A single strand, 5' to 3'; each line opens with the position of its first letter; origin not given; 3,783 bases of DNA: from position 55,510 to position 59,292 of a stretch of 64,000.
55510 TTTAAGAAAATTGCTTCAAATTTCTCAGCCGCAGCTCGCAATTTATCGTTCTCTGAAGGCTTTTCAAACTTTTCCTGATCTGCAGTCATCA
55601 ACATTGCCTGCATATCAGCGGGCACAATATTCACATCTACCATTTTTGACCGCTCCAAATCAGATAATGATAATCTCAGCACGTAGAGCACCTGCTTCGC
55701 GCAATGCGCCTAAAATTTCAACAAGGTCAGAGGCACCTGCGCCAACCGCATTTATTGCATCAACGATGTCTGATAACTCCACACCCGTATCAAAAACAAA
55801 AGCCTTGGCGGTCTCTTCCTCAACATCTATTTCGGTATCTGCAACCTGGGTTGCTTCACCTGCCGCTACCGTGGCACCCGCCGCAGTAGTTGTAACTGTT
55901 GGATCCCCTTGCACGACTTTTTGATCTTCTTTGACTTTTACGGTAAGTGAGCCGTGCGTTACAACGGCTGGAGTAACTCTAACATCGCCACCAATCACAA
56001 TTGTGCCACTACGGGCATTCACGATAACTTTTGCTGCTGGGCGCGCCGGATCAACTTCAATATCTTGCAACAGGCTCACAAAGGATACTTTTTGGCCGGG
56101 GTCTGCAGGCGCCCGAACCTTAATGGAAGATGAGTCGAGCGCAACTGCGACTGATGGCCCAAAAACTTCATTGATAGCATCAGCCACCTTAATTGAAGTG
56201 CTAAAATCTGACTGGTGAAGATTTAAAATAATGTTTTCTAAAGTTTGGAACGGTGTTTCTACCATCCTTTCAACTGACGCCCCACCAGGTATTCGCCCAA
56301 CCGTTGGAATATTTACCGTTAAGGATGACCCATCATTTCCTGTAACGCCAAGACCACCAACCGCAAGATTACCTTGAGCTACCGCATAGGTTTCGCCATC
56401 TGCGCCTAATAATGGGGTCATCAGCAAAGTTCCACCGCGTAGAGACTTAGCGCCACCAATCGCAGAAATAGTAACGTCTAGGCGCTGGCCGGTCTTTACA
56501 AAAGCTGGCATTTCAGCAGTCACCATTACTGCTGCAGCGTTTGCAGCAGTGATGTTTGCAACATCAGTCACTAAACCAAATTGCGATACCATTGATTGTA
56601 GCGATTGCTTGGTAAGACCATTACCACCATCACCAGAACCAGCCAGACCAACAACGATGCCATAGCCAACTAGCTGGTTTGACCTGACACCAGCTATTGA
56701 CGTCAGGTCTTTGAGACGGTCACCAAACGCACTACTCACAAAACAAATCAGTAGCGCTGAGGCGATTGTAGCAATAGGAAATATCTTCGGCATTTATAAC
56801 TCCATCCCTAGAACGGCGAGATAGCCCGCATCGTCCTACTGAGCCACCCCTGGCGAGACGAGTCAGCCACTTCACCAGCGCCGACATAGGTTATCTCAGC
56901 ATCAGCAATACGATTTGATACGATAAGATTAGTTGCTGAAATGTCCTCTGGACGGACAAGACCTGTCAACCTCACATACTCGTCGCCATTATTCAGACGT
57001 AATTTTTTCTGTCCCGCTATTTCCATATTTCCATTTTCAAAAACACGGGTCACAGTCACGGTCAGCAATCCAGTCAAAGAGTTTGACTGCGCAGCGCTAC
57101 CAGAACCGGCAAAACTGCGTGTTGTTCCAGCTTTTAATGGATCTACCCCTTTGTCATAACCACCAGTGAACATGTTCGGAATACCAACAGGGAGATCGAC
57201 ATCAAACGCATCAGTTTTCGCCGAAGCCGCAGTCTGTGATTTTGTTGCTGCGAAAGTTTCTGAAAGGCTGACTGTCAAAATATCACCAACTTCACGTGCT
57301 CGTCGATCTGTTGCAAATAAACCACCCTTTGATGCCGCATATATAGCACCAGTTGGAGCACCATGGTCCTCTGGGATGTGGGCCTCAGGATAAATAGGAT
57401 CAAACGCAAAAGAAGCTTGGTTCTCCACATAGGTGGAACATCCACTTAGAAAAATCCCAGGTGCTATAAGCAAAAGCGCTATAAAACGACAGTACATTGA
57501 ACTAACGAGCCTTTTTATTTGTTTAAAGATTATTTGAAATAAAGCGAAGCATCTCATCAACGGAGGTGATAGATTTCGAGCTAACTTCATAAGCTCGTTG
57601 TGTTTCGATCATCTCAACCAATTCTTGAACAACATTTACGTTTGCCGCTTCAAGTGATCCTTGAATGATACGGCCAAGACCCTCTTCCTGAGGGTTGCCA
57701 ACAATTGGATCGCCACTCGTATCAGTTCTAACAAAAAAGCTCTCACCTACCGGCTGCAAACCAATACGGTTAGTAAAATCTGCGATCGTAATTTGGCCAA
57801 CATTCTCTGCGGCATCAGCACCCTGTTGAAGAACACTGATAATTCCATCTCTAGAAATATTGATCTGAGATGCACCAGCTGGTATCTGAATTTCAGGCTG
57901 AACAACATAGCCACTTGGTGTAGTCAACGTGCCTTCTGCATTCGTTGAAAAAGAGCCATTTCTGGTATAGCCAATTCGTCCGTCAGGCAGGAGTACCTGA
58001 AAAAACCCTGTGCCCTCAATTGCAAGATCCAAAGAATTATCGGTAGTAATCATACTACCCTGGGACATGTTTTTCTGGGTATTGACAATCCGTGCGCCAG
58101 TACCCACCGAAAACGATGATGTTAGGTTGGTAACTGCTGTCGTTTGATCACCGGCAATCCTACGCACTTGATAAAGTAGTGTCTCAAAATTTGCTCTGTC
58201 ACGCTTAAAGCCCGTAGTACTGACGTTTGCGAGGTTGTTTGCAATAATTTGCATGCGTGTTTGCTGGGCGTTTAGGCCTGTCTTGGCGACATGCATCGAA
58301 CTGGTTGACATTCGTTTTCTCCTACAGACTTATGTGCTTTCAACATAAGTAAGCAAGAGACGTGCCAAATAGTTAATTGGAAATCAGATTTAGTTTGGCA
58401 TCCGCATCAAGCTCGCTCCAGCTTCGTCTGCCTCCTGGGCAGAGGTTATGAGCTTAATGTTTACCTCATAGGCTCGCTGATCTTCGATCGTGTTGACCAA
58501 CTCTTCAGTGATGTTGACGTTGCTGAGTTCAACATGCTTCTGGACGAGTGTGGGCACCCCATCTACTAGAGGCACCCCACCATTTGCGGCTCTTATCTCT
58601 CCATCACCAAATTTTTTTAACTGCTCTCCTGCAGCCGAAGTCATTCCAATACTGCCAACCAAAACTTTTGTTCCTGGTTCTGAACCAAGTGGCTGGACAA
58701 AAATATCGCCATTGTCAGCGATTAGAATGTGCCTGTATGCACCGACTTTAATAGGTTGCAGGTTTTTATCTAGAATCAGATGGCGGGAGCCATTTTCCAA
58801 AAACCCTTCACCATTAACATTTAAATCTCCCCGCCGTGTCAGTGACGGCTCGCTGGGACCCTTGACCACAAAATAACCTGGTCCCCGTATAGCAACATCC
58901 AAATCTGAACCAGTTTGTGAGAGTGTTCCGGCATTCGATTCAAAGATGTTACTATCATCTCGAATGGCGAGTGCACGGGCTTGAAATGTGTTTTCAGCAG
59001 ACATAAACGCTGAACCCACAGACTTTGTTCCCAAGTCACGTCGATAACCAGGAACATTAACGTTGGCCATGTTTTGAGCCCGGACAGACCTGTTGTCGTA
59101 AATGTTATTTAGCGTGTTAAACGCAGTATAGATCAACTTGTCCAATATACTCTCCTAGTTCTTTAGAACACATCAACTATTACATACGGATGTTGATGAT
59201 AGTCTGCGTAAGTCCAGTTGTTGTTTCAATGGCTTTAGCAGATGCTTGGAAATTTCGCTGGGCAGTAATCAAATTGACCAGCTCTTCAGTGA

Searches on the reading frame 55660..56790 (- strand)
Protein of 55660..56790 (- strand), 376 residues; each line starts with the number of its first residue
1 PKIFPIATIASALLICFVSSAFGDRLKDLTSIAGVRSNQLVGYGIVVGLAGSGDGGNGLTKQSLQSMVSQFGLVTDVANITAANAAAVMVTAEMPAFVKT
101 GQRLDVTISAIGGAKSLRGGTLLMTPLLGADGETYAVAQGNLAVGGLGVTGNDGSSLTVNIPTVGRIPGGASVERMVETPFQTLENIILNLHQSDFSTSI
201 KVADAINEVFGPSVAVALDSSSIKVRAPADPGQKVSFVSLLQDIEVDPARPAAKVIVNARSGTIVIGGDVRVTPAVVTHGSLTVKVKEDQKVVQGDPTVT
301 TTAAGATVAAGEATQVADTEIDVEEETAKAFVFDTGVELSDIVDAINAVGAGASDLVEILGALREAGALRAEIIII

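Call 21: search_protein_families(library=pfam, proteins=[window:55660-56790:-], max_evalue=0.00001)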
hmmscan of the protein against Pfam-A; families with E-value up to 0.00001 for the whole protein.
window:55660-56790:- (376 aa): 1 family
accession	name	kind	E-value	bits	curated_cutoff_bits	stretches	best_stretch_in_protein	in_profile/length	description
PF02119.21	FlgI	-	3e-122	408.3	25.3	1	25-375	1-343/343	Flagellar P-ring protein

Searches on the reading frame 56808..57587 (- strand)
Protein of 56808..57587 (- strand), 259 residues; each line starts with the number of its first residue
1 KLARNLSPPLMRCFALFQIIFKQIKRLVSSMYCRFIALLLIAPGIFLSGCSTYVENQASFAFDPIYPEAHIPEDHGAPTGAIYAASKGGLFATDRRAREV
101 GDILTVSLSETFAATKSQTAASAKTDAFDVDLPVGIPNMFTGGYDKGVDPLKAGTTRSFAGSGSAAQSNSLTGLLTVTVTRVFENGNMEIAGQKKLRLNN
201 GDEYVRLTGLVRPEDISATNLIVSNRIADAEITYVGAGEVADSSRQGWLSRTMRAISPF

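Call 21: search_protein_families(library=pfam, proteins=[window:56808-57587:-], max_evalue=0.00001)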
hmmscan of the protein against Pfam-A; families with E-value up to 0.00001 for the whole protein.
window:56808-57587:- (259 aa): 1 family
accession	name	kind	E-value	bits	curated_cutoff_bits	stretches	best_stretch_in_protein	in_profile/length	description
PF02107.21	FlgH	-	1.4e-52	178.2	27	1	78-258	3-172/172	Flagellar L-ring protein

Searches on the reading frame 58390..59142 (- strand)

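Call 21: search_protein_families(library=pfam, proteins=[window:58390-59142:-], max_evalue=0.00001)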
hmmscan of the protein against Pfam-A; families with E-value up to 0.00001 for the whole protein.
window:58390-59142:- (250 aa): 2 families
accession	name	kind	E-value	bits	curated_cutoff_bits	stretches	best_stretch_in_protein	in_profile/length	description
PF06429.18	Flg_bbr_C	-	6.6e-14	51.6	23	1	201-244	2-45/46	Flagellar basal body rod FlgEFG protein C-terminal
PF22692.1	LlgE_F_G_D1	-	5.2e-06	27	27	0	84-147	1-62/64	Flagellar hook protein FlgE/F/G D1 domain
